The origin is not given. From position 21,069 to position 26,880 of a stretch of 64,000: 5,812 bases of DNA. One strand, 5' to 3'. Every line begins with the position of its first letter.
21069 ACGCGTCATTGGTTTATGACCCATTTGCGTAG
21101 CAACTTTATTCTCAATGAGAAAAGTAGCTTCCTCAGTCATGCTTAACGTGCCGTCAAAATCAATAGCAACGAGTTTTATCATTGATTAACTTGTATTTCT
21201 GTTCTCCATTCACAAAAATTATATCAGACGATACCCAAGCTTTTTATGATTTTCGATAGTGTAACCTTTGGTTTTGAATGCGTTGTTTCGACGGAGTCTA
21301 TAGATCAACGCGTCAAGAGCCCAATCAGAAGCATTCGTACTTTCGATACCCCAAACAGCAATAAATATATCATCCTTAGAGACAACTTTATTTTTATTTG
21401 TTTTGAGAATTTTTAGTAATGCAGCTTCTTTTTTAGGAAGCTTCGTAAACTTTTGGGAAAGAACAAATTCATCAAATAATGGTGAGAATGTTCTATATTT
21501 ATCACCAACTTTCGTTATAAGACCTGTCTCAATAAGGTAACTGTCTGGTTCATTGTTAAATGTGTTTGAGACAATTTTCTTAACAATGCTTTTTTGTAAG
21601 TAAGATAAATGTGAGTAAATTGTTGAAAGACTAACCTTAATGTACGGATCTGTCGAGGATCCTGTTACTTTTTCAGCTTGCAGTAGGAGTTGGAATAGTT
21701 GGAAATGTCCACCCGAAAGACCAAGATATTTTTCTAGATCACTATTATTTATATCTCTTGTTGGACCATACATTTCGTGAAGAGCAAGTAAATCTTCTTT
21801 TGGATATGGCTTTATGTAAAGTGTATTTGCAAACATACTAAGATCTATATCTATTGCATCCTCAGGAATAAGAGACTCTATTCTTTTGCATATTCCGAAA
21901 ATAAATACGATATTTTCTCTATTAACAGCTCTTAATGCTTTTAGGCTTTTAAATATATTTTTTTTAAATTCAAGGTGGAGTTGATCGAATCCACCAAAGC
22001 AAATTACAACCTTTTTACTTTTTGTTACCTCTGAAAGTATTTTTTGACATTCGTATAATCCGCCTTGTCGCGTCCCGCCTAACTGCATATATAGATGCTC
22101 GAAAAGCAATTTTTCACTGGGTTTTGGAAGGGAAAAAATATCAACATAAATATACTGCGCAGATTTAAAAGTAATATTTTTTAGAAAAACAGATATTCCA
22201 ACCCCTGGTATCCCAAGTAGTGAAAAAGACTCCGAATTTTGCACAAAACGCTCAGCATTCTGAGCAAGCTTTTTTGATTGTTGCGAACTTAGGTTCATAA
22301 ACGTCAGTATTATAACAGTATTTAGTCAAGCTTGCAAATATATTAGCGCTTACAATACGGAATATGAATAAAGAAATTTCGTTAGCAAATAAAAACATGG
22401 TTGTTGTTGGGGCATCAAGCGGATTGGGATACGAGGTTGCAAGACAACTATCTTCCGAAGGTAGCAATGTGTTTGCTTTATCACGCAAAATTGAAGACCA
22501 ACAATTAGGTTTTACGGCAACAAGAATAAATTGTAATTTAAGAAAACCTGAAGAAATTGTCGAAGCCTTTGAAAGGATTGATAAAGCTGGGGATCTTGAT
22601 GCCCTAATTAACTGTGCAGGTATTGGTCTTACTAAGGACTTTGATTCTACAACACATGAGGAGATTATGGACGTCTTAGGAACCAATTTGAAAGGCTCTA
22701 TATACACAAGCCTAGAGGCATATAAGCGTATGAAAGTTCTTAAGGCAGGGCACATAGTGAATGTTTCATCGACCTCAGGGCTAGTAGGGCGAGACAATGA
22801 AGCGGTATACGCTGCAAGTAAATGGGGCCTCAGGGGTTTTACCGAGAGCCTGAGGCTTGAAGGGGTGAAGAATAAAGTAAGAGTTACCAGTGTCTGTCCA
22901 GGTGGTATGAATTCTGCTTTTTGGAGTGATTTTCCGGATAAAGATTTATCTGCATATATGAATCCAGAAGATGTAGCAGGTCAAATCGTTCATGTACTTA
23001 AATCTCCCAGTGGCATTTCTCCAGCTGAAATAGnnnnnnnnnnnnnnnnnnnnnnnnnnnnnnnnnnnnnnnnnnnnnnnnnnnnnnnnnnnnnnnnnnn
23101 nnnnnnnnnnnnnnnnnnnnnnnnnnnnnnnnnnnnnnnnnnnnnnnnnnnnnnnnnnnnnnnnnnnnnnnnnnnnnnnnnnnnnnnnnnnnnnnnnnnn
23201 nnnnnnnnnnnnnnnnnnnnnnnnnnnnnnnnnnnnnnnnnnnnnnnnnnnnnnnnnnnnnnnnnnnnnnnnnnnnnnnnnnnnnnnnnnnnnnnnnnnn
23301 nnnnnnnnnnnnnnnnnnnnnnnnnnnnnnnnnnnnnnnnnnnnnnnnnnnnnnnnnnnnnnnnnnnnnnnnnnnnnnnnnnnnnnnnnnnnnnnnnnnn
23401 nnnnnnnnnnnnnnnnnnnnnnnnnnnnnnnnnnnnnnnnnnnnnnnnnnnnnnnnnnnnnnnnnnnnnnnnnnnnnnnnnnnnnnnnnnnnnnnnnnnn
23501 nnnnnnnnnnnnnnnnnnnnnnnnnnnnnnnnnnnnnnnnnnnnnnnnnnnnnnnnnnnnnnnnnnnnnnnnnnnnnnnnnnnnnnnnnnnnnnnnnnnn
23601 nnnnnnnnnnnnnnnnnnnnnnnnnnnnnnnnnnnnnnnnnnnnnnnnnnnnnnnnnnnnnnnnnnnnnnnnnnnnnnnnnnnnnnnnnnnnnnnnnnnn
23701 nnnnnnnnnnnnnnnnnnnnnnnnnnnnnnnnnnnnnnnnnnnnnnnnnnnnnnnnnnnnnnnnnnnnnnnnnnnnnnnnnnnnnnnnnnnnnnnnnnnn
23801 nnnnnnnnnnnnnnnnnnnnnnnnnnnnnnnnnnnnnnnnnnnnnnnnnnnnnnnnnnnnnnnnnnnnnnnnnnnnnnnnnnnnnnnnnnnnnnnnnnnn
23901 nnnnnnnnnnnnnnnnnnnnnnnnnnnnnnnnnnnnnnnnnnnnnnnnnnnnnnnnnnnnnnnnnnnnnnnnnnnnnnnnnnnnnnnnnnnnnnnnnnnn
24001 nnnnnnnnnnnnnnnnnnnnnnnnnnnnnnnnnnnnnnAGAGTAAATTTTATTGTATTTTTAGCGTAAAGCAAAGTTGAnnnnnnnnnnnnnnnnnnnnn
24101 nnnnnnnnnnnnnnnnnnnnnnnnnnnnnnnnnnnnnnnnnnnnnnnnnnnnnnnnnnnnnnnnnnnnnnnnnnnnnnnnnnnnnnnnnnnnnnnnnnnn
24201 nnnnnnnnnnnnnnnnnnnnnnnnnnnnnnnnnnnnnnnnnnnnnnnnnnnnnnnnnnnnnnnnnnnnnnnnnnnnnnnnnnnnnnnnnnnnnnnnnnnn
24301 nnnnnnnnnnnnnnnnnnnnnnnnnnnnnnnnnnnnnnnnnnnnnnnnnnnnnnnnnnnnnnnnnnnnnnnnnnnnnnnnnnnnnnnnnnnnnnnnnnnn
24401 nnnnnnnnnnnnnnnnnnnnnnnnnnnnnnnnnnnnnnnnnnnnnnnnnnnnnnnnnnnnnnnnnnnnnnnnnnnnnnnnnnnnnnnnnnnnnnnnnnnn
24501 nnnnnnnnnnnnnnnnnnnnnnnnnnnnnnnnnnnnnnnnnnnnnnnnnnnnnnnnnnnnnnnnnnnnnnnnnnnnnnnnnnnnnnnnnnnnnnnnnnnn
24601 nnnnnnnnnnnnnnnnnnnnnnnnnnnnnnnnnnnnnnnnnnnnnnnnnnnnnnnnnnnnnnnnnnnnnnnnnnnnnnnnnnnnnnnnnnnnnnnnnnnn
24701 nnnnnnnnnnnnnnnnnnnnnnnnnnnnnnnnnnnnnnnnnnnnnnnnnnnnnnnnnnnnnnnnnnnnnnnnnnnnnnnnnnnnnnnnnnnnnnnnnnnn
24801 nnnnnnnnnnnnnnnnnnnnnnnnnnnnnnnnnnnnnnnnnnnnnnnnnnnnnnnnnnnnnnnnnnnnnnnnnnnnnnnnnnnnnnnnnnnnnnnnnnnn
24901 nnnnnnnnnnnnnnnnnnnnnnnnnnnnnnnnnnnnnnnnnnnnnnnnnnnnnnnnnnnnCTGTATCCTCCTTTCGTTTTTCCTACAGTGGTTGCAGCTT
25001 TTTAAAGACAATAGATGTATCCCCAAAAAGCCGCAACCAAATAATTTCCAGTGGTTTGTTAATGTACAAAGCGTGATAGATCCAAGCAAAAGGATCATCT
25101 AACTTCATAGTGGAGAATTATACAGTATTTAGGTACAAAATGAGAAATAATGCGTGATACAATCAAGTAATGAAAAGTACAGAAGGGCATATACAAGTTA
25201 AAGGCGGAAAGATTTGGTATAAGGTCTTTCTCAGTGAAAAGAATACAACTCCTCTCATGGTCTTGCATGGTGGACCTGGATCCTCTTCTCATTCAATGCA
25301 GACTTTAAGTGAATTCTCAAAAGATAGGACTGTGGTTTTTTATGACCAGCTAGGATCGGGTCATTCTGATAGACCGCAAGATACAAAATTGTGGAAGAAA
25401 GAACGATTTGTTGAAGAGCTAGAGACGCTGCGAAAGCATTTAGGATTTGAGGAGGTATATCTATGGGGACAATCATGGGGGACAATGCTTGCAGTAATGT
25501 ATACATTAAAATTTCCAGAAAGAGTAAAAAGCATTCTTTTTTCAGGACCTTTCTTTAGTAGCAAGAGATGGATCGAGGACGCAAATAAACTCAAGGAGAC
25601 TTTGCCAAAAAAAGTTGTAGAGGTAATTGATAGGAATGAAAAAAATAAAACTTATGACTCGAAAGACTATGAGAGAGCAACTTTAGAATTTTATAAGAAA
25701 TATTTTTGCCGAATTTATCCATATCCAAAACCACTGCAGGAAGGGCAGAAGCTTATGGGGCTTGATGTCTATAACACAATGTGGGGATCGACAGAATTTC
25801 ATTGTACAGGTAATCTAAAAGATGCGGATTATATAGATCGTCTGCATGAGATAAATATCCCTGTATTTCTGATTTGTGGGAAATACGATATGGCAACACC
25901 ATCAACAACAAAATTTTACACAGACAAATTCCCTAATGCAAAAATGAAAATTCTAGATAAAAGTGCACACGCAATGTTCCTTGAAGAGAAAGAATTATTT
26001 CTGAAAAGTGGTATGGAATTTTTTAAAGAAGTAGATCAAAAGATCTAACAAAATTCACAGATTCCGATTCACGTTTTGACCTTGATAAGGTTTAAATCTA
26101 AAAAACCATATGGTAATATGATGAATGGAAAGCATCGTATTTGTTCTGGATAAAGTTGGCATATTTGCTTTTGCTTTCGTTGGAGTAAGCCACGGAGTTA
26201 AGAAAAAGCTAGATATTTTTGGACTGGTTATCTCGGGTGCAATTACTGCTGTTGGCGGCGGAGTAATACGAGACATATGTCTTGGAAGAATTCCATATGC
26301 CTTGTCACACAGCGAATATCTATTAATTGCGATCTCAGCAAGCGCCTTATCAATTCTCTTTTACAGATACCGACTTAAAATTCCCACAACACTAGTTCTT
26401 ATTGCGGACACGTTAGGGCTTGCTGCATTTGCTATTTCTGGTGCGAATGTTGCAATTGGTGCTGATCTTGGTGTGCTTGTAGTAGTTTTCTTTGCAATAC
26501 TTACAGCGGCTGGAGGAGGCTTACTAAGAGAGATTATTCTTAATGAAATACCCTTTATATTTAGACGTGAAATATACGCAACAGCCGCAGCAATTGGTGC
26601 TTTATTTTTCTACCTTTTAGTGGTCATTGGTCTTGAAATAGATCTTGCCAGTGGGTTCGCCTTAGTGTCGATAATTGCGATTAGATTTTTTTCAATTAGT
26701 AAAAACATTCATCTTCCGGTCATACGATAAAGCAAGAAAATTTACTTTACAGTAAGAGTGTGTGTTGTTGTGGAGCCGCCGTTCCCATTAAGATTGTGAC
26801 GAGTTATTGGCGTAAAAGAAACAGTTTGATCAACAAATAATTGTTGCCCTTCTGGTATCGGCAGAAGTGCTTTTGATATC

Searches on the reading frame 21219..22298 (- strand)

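Call 18: search_protein_families(library=pfam, proteins=[window:21219-22298:-], max_evalue=0.001)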
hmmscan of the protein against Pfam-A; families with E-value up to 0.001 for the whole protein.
window:21219-22298:- (359 aa): 1 family
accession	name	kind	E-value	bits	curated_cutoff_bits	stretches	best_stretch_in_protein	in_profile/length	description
PF00486.34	Trans_reg_C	-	1.3e-12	48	26.2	1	285-358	4-77/77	Transcriptional regulatory protein, C terminal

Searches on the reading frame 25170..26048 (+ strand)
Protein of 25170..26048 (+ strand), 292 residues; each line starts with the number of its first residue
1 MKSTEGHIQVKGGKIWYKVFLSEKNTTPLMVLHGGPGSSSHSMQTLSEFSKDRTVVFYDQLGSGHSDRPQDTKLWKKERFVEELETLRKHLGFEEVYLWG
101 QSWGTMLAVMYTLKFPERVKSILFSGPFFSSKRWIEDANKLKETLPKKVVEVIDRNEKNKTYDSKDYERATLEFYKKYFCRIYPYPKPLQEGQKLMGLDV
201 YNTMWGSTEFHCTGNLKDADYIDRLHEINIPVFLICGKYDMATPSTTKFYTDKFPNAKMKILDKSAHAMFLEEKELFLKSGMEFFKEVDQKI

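Call 18: search_protein_families(library=pfam, proteins=[window:25170-26048:+], max_evalue=0.001)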
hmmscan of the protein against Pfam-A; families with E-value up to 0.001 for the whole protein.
window:25170-26048:+ (292 aa): 3 families
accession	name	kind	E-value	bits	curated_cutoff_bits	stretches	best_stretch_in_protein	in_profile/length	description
PF00561.26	Abhydrolase_1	-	5.8e-33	115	25.8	1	28-273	2-244/245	alpha/beta hydrolase fold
PF12146.15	Hydrolase_4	-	5.5e-14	52.5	27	1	29-161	7-146/239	Serine aminopeptidase, S33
PF12697.13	Abhydrolase_6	-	1.6e-09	39.2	26.3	1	31-275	3-212/217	Alpha/beta hydrolase family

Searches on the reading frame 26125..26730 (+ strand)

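Call 53: search_protein_families(library=pfam, proteins=[window:26125-26730:+], max_evalue=0.05)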
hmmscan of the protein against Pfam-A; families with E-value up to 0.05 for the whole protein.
window:26125-26730:+ (201 aa): 1 family
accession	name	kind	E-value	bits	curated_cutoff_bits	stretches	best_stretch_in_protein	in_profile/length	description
PF03458.18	Gly_transporter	-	3.2e-43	145.9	23.5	2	7-80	2-77/78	Glycine transporter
